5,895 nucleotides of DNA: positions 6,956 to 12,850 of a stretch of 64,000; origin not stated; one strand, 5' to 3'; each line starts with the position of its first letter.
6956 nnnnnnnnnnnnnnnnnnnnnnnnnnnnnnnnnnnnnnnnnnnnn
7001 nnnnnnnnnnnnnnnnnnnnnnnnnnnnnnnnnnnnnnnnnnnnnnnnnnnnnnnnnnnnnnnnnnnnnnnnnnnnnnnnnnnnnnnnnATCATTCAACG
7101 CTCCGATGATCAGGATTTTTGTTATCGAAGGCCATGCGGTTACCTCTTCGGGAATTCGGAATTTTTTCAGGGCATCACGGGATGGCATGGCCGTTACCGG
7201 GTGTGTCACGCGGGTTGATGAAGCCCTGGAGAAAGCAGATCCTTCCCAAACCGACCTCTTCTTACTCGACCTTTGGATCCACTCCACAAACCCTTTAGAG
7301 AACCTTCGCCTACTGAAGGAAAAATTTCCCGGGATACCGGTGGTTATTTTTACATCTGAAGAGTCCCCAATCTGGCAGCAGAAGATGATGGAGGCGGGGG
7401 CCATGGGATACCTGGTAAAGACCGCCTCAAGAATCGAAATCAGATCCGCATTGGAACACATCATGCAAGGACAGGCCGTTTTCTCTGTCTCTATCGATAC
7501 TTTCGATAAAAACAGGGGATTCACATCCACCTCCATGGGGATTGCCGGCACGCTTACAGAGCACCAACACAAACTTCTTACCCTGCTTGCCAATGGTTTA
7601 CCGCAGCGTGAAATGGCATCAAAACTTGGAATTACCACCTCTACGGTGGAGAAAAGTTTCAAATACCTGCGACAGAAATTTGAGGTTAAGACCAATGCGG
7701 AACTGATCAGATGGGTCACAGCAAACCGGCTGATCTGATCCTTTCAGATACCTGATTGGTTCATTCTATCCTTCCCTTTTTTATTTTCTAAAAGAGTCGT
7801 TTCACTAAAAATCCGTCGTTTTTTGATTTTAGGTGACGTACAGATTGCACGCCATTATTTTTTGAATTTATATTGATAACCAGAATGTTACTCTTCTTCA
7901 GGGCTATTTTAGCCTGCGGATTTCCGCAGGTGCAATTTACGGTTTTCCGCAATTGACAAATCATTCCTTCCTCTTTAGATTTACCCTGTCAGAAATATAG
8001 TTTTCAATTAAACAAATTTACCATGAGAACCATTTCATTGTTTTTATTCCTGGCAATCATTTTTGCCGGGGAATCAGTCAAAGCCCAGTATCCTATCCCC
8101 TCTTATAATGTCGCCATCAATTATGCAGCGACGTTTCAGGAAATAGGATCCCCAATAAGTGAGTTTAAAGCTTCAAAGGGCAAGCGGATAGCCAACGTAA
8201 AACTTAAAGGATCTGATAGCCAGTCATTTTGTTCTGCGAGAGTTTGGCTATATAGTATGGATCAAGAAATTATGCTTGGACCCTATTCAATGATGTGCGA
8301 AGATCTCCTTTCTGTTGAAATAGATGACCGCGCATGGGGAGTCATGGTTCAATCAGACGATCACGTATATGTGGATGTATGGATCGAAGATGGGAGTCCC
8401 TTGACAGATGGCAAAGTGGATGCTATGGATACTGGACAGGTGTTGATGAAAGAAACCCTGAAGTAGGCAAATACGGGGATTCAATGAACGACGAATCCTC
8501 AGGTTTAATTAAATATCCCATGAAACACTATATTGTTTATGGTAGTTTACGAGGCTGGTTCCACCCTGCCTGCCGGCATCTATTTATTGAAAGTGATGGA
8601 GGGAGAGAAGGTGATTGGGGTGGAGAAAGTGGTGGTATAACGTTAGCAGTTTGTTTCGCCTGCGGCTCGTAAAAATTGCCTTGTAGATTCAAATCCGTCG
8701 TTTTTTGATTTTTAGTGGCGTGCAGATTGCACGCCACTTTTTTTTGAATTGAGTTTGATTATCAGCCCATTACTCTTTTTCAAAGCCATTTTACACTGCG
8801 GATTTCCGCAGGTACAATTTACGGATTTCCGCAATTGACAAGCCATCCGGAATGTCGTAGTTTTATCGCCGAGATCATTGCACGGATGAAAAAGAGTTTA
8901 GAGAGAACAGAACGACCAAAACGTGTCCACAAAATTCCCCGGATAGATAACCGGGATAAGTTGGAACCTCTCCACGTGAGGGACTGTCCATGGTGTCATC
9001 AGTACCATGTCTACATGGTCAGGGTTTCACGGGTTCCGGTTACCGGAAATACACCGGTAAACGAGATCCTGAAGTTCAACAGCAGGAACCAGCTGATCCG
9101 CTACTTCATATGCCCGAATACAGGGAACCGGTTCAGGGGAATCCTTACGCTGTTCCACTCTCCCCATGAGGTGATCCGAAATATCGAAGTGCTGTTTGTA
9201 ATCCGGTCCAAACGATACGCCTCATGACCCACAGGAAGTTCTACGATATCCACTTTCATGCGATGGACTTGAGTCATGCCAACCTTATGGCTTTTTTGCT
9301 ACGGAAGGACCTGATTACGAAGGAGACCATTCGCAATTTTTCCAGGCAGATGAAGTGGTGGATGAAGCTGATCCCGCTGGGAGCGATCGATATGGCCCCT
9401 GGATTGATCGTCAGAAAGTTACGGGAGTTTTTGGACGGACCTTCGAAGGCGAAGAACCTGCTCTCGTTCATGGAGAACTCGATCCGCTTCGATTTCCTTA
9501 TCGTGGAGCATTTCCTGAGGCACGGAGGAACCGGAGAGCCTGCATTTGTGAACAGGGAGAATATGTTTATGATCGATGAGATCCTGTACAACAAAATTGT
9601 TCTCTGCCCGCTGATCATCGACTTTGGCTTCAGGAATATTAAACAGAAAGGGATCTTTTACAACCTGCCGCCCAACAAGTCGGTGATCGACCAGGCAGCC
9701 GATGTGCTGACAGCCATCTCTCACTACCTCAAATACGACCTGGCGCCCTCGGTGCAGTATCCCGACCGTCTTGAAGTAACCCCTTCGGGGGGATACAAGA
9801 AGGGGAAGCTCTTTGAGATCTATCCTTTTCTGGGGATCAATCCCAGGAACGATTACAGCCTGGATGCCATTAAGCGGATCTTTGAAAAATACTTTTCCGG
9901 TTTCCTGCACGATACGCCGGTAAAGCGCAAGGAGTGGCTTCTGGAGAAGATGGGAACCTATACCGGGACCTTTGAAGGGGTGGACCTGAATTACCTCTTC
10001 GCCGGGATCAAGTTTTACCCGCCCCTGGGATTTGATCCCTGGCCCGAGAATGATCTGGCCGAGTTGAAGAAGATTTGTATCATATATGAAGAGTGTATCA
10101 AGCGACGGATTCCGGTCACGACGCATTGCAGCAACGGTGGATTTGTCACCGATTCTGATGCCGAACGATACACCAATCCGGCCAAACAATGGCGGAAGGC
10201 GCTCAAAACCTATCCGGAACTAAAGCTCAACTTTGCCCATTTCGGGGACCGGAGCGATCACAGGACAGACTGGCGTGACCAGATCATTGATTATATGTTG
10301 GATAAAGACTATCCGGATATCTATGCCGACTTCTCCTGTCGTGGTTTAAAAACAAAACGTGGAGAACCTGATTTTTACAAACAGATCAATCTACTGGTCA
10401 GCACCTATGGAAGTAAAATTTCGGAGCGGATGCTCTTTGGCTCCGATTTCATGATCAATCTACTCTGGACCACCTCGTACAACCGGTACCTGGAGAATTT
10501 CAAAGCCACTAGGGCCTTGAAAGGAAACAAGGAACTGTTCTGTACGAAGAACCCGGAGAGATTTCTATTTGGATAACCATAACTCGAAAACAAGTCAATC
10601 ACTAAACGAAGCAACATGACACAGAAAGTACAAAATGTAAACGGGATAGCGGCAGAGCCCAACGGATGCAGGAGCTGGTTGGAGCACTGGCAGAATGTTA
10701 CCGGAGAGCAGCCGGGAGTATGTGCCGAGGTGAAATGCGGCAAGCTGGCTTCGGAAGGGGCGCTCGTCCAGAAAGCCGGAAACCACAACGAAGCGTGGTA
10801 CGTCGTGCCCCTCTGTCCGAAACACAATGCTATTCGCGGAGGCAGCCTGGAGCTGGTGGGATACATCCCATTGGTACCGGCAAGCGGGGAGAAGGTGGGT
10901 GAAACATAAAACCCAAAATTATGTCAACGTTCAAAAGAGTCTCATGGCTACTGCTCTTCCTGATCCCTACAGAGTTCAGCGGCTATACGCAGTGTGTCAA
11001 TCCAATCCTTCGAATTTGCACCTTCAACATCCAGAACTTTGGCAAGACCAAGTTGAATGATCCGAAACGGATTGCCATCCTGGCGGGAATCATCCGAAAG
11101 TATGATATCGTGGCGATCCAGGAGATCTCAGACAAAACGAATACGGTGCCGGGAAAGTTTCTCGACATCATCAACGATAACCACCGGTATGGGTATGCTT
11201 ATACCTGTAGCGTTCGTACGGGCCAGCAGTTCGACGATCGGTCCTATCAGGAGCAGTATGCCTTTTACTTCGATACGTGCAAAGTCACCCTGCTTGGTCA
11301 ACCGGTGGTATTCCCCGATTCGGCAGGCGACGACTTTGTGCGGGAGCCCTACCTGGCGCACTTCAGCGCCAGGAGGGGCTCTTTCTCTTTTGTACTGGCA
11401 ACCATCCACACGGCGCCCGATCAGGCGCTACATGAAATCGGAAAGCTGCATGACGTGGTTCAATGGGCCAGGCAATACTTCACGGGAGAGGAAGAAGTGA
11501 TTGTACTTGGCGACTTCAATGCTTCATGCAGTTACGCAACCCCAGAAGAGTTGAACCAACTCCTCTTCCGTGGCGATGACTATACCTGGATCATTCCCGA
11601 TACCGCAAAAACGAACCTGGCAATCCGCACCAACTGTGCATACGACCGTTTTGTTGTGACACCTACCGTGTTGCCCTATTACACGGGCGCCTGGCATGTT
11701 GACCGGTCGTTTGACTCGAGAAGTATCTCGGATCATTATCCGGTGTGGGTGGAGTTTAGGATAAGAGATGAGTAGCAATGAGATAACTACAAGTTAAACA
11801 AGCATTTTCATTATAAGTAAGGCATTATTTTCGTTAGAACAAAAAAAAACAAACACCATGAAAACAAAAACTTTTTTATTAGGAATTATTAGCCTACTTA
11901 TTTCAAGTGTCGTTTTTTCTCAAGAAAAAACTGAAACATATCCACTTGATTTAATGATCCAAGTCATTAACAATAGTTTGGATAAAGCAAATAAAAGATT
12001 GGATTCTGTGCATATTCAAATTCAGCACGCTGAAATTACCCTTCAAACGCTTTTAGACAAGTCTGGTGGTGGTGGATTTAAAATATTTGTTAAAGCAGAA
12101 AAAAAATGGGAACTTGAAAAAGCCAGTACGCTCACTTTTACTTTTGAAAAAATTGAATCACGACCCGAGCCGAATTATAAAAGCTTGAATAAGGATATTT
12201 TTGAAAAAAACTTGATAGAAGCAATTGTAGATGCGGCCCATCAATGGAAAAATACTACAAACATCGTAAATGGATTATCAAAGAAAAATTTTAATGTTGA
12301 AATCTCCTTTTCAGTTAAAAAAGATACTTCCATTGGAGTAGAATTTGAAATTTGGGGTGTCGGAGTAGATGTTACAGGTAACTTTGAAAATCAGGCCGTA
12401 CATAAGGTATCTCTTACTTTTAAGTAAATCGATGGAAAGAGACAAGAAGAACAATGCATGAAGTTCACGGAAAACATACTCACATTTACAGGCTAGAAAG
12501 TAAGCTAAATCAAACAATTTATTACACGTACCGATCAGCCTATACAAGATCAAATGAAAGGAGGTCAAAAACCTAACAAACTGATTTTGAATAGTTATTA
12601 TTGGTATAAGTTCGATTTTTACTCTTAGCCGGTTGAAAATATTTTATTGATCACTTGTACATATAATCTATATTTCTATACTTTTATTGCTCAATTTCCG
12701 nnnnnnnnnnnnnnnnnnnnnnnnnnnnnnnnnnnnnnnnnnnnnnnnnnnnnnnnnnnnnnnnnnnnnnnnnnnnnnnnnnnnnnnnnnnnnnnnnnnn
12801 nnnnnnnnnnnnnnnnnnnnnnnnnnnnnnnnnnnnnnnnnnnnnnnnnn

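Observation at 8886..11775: Tight four-gene operon: Zn-ribbon-like protein, 450-aa amidohydrolase-fold protein, Cys-rich 97-aa protein, exported DNase I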

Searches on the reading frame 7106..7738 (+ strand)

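Call 71: search_protein_families(library=pfam, proteins=[window:7106-7738:+], max_evalue=0.01)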
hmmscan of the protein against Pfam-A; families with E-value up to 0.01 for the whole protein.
window:7106-7738:+ (210 aa): 4 families
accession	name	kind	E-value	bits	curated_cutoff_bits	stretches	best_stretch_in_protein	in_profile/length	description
PF00072.30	Response_reg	-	6.9e-16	58.8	30.2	1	4-116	1-110/111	Response regulator receiver domain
PF00196.25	GerE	-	2.9e-08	33.6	23.5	1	149-203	2-56/57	Bacterial regulatory proteins, luxR family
PF08281.18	Sigma70_r4_2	-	0.00015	21.8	25.7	1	149-183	10-45/54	Sigma-70, region 4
PF07638.17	Sigma70_ECF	-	0.0009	19.6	21.1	1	154-196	140-183/185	ECF sigma factor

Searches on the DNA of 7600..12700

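Call 70: search_rna_families(source=window, start=7600, end=12700, threshold=evalue, max_evalue=1)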
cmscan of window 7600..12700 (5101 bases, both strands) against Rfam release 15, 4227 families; matches with E-value up to 1: 2.
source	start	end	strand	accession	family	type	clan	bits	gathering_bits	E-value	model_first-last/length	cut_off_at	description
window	11344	11381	+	RF01746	mraW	Cis-reg;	-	20.6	50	0.95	32-72/107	no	mraW RNA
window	8205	8226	+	RF02129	GNAS-AS1_3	Gene; lncRNA;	-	17.8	42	0.97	1-38/38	no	GNAS antisense RNA 1 conserved region 3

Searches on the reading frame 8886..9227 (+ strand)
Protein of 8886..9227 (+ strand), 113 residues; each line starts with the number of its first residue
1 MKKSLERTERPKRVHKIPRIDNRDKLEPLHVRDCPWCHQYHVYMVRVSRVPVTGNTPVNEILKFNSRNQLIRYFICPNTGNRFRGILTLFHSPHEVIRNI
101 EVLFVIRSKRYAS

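Call 3: search_protein_families(library=pfam, proteins=[window:8886-9227:+], max_evalue=1)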
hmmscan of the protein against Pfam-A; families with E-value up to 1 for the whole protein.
window:8886-9227:+ (113 aa): 1 family
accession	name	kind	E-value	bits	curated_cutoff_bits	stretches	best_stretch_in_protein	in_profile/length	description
PF01285.24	TEA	-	0.065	14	25.1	1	49-81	19-51/68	TEA/ATTS domain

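Call 4: search_protein_families(library=padloc, proteins=[window:8886-9227:+], max_evalue=1)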
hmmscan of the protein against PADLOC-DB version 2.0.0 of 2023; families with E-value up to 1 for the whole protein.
window:8886-9227:+ (113 aa): 0 families

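Call 5: search_protein_families(library=ncbifam, proteins=[window:8886-9227:+], max_evalue=1)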
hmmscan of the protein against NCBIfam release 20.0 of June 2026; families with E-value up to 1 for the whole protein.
window:8886-9227:+ (113 aa): 0 families

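Call 26: find_homologous_proteins(query=window:8886-9227:+, max_evalue=0.01)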
Query window:8886-9227:+ (113 aa): 2 proteins with E <= 0.01 among 2 candidates.
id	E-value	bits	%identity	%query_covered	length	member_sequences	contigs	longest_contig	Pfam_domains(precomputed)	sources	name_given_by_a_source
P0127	9.4e-38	147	100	62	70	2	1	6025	-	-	-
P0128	5.4e-24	102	44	98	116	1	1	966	-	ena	-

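Call 55: search_protein_families(library=phrogs, proteins=[window:8886-9227:+], max_evalue=0.1)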
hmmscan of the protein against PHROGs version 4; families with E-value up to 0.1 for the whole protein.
window:8886-9227:+ (113 aa): 0 families

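Call 66: find_encoding_contigs(protein=P0128, flank=3000, max_places=2)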
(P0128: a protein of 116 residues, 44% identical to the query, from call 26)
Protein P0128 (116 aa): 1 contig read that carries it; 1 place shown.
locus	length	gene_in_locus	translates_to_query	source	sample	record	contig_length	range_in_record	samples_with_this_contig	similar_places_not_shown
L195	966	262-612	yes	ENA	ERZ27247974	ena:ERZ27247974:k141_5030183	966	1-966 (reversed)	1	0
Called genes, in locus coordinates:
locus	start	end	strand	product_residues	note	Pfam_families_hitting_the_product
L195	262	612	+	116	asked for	-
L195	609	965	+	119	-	?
